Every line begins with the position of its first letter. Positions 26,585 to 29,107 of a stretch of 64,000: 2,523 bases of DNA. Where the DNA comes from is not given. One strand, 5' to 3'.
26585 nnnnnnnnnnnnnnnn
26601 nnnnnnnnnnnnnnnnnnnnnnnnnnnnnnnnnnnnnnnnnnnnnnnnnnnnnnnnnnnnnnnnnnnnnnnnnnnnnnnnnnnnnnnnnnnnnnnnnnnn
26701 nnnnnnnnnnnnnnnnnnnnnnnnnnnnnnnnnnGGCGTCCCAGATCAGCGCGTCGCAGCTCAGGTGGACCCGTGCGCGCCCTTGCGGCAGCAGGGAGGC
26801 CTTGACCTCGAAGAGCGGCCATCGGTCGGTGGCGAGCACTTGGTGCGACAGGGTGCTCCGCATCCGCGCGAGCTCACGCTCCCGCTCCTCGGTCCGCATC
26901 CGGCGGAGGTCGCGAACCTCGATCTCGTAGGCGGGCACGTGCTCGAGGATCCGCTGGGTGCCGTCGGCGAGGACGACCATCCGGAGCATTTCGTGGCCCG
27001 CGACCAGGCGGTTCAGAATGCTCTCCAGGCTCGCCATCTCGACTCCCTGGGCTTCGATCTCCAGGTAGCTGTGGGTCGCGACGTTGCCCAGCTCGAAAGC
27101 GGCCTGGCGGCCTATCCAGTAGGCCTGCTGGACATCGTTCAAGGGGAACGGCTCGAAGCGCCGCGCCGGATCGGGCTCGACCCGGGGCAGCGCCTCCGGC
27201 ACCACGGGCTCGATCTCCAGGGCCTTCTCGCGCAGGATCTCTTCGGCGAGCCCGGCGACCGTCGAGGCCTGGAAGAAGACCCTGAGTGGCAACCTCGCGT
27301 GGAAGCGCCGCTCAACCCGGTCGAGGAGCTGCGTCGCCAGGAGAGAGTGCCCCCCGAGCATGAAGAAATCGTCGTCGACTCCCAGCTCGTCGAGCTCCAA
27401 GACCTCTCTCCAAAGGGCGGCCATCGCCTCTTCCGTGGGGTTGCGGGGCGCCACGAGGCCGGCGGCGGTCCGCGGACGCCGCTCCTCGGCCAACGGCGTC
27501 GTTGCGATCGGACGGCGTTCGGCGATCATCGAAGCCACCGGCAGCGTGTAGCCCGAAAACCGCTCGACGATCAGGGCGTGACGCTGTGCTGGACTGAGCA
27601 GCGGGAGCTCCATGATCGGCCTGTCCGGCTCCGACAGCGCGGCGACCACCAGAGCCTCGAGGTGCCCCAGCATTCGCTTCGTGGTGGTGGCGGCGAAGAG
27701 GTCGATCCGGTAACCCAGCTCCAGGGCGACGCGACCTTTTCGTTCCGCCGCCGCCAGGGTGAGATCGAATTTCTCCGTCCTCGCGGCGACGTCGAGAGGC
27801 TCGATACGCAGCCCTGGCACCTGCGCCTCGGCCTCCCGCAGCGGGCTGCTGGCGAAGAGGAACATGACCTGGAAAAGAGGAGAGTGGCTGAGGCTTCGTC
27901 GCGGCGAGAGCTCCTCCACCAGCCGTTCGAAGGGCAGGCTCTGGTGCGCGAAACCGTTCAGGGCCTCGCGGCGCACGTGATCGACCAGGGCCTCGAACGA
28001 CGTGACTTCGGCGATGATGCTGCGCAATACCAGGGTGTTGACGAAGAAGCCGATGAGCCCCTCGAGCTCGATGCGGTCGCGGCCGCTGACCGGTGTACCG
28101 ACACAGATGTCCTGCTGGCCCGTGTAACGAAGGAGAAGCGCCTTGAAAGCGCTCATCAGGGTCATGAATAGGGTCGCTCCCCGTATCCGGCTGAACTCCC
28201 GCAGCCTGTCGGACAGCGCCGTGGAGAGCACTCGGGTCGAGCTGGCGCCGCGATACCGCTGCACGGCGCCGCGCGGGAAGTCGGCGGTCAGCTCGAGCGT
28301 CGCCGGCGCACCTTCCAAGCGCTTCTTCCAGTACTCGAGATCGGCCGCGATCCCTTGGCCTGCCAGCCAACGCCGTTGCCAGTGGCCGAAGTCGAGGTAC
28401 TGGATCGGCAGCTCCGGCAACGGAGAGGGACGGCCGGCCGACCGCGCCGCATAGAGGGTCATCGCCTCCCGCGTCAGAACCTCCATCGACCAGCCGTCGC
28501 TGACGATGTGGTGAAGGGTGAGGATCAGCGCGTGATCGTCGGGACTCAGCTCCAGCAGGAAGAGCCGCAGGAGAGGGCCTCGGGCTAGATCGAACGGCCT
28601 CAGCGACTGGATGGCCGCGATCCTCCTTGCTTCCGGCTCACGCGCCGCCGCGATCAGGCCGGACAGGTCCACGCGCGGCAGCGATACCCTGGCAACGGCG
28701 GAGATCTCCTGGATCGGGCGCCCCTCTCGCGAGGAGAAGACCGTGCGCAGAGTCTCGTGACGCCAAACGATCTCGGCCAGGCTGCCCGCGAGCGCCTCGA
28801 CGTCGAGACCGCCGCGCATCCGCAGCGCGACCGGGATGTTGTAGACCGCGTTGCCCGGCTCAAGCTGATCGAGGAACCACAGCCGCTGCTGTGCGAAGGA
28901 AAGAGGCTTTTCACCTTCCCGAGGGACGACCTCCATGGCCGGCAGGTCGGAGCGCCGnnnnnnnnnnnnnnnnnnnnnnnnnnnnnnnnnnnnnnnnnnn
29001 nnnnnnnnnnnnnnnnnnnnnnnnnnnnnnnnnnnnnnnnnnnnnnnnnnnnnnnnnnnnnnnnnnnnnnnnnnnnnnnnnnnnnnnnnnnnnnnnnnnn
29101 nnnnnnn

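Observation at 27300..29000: A-less elongation module (C-PCP) inside the giant NRPS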

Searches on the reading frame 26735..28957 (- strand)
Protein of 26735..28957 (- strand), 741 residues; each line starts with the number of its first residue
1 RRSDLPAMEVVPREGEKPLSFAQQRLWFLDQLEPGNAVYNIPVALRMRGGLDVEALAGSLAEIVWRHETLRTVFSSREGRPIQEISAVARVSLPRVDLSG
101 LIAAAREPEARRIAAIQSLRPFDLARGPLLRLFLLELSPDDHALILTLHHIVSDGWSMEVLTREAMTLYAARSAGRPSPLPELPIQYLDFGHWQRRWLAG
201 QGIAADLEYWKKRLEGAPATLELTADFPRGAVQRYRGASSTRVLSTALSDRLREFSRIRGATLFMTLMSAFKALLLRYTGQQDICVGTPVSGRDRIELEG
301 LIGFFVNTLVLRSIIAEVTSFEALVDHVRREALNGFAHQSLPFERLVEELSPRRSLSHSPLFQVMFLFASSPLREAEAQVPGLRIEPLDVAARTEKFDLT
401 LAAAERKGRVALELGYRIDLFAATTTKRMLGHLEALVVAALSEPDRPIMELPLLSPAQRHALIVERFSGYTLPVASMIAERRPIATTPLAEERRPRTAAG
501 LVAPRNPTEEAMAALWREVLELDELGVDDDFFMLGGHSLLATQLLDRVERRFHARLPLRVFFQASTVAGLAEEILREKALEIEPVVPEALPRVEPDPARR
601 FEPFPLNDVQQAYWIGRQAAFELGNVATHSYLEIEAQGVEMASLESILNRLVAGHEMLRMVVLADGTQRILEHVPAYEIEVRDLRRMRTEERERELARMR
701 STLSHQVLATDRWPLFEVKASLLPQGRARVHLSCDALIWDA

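Call 5: search_protein_families(library=pfam, proteins=[window:27155-28957:-], max_evalue=0.01)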
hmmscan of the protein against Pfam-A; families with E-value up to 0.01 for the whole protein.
window:27155-28957:- (601 aa): 2 families
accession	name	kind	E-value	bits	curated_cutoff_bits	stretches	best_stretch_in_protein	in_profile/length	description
PF00668.25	Condensation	-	8.3e-103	345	30.6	1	14-462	2-455/456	Condensation domain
PF00550.31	PP-binding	-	1.6e-16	60.7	20.8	1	512-573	3-66/67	Phosphopantetheine attachment site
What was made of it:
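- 27572..28918 (-): LCL-type condensation domain of the A-less module (aa 973-1421); HHIVSDG at 28493-28513. Condensation 8.3e-103, profile positions 2-455 of 456 (call 5).
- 27230..27439 (-): Carrier T2 of the A-less module (aa 1466-1535); phosphopantetheine Ser1497 codon at 27344-27346. PP-binding 1.6e-16 (call 5).
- Checked: Pfam on excised pieces (call 5) gives Condensation at E=8.3e-103, covering aa 973-1421 (window 27572-28918).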

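Call 8: find_homologous_proteins(query=window:26735-28957:-, max_evalue=1e-20)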
Query window:26735-28957:- (741 aa): 7983 proteins with E <= 1e-20 among 8000 candidates; the best 120 are listed.
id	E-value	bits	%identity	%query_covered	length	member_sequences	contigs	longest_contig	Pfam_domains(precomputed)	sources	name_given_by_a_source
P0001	1.2e-251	855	51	61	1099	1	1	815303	PF00668.26,PF00550.32,PF13193.13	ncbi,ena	-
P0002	5.7e-244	830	46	62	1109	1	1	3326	PF00668.26,PF00550.32,PF13193.13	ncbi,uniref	ncbi:condensation domain-containing protein, partial [Myxococcus sp. RHSTA-1-4]|uniref:condensation 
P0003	4.0e-232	791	-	-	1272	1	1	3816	PF00668.26,PF00550.32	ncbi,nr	ncbi:MAG TPA: condensation domain-containing protein, partial [Thermoanaerobaculia bacterium]|nr:con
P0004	3.6e-227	775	43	77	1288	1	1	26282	PF00668.26,PF00550.32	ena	-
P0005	3.0e-224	765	42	92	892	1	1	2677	PF00668.26,PF00550.32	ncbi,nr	ncbi:MAG TPA: condensation domain-containing protein, partial [Thermoanaerobaculia bacterium]|nr:con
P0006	3.3e-224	765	39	92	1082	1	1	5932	PF00668.26,PF00550.32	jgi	-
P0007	4.8e-208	711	47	64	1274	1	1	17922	PF00668.26,PF00550.32,PF00501.35,PF13193.13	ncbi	ncbi:MAG TPA: amino acid adenylation domain-containing protein, partial [Stenomitos sp.]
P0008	6.7e-206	704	-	-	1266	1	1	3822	PF00668.26,PF00550.32,PF00501.35,PF13193.13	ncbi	ncbi:MAG TPA: amino acid adenylation domain-containing protein, partial [Longimicrobiaceae bacterium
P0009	7.5e-206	704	48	60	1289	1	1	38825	PF00668.26,PF00550.32,PF00501.35,PF13193.13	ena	-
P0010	5.2e-205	701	50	63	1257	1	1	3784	PF00668.26,PF00550.32,PF00501.35,PF13193.13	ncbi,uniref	ncbi:amino acid adenylation domain-containing protein, partial [Archangium sp.]|uniref:amino acid ad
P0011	5.1e-204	698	41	86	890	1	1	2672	PF00668.26,PF00550.32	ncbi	ncbi:MAG TPA: condensation domain-containing protein, partial [Thermoanaerobaculia bacterium]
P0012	3.3e-203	695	52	62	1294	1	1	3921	PF00668.26,PF00550.32,PF00501.35,PF13193.13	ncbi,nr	ncbi:MAG TPA: amino acid adenylation domain-containing protein, partial [Archangium sp.]|nr:amino ac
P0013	3.4e-203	695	51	62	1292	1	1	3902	PF00668.26,PF00550.32,PF00501.35,PF13193.13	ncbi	ncbi:MAG: amino acid adenylation domain-containing protein, partial [Candidatus Methylomirabilales b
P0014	1.7e-201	690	49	61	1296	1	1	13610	PF00668.26,PF00550.32,PF00501.35,PF13193.13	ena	-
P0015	6.9e-201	688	51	60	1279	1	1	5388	PF00668.26,PF00550.32,PF00501.35,PF13193.13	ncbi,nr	ncbi:MAG: hypothetical protein QOD00_526, partial [Blastocatellia bacterium]|nr:hypothetical protein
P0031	4.6e-190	652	-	-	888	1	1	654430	PF00668.26,PF00550.32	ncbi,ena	-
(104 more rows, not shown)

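Call 9: find_related_loci(query=window:26735-28957:-, collection=genome_contigs, flank=10000)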
Query window:26735-28957:- (741 aa) in genome_contigs; peptide patterns used: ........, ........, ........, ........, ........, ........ (x = any residue, [..] = any of these).
599 stretches matched a pattern (row limit reached: there are more); 597 encode a relative of the query (tblastn E <= 1e-3); the best 80 are kept; 80 distinct loci.
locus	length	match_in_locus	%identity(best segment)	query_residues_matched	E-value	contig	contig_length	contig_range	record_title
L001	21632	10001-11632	50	6-741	1e-142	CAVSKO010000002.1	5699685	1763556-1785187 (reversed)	MAG: Blastocatellia bacterium isolate MFD09212.bin.1.217 genome assembly, contig: contig_268, whole genome shotgun seque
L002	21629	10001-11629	51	4-719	4e-142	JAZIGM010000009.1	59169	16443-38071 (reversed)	MAG: Chloroflexota bacterium isolate polished_nanopore-bin.49 polished_nanopore-bin.49_contig_1138, whole genome shotgun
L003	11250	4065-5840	51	6-723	8e-142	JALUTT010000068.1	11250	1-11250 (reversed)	MAG: Anaerolineae bacterium isolate 128-326_maxbin2_scaf2bin.035 128-326_scaffold_2825_c1, whole genome shotgun sequence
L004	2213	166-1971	50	5-679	7e-149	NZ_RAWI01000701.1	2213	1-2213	Corallococcus praedator strain CA031B NODE_701_2213_cov_29.7373, whole genome shotgun sequence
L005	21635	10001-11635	51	5-736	2e-138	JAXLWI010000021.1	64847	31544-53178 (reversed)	MAG: Anaerolineae bacterium isolate STL-CHL19 C2.143.fa-21, whole genome shotgun sequence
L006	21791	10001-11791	48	8-719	4e-137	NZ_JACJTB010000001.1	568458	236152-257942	Nostoc spongiaeforme FACHB-130 contig1, whole genome shotgun sequence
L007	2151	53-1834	50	3-698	5e-145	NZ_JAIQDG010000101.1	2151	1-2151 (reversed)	Myxococcus sp. RHSTA-1-4 NODE_101_length_2151_cov_159.076181, whole genome shotgun sequence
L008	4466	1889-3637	50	11-659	4e-136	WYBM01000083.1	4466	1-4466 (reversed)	MAG: Ardenticatenaceae bacterium isolate CFX1 k127_647891, whole genome shotgun sequence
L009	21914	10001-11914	51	18-676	7e-133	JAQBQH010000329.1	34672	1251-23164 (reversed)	MAG: Myxococcales bacterium isolate RYN_368 scaffold_2252604, whole genome shotgun sequence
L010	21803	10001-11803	49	6-708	1e-132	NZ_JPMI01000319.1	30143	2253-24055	Archangium violaceum Cb vi76 contig00350, whole genome shotgun sequence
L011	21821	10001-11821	49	5-704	4e-132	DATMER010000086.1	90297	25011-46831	MAG TPA_asm: Thermoanaerobaculia bacterium isolate SMAG_U13441 k141_3617150, whole genome shotgun sequence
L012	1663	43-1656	51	5-706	7e-144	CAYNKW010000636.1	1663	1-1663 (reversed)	MAG TPA_asm: uncultured Anaerolineae bacterium isolate SRP068000_co1_68 genome assembly, contig: NODE_236789_length_1663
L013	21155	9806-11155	51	12-463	7e-137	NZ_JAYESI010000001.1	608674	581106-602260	Corallococcus sp. RDP092CA NODE_1_length_608674_cov_13.701441, whole genome shotgun sequence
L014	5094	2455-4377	50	9-584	3e-133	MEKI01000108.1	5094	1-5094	MAG: Acidobacteria bacterium RBG_13_68_16 RBG_13_scaffold_47259, whole genome shotgun sequence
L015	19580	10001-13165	48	11-571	5e-132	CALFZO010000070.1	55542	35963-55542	MAG TPA_asm: uncultured Anaerolineales bacterium isolate SRR1506987_bin.41_CONCOCT_v1.1_MAG genome assembly, contig: ERZ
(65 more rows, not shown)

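Call 23: find_encoding_contigs(protein=P0004, flank=10000, max_places=3)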
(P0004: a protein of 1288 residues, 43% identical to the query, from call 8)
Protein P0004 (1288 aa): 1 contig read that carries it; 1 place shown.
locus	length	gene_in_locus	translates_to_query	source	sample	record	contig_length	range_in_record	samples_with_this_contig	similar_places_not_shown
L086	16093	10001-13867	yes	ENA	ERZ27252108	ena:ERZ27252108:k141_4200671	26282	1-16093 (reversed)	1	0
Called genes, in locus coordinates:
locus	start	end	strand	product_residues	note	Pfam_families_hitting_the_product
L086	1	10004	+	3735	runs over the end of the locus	PF00109:ketoacyl-synt, PF02801:Ketoacyl-synt_C, PF16197:KAsynt_C_assoc, PF00698:Acyl_transf_1, PF22336:RhiE-like_linker, PF22621:CurL-like_PKS_C, PF08659:KR, PF00550:PP-binding, +8 more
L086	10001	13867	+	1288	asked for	PF00668:Condensation, PF00550:PP-binding, PF00668:Condensation, PF00550:PP-binding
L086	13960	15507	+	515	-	PF00884:Sulfatase, PF01663:Phosphodiest, PF16347:SGSH_C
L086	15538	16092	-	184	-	?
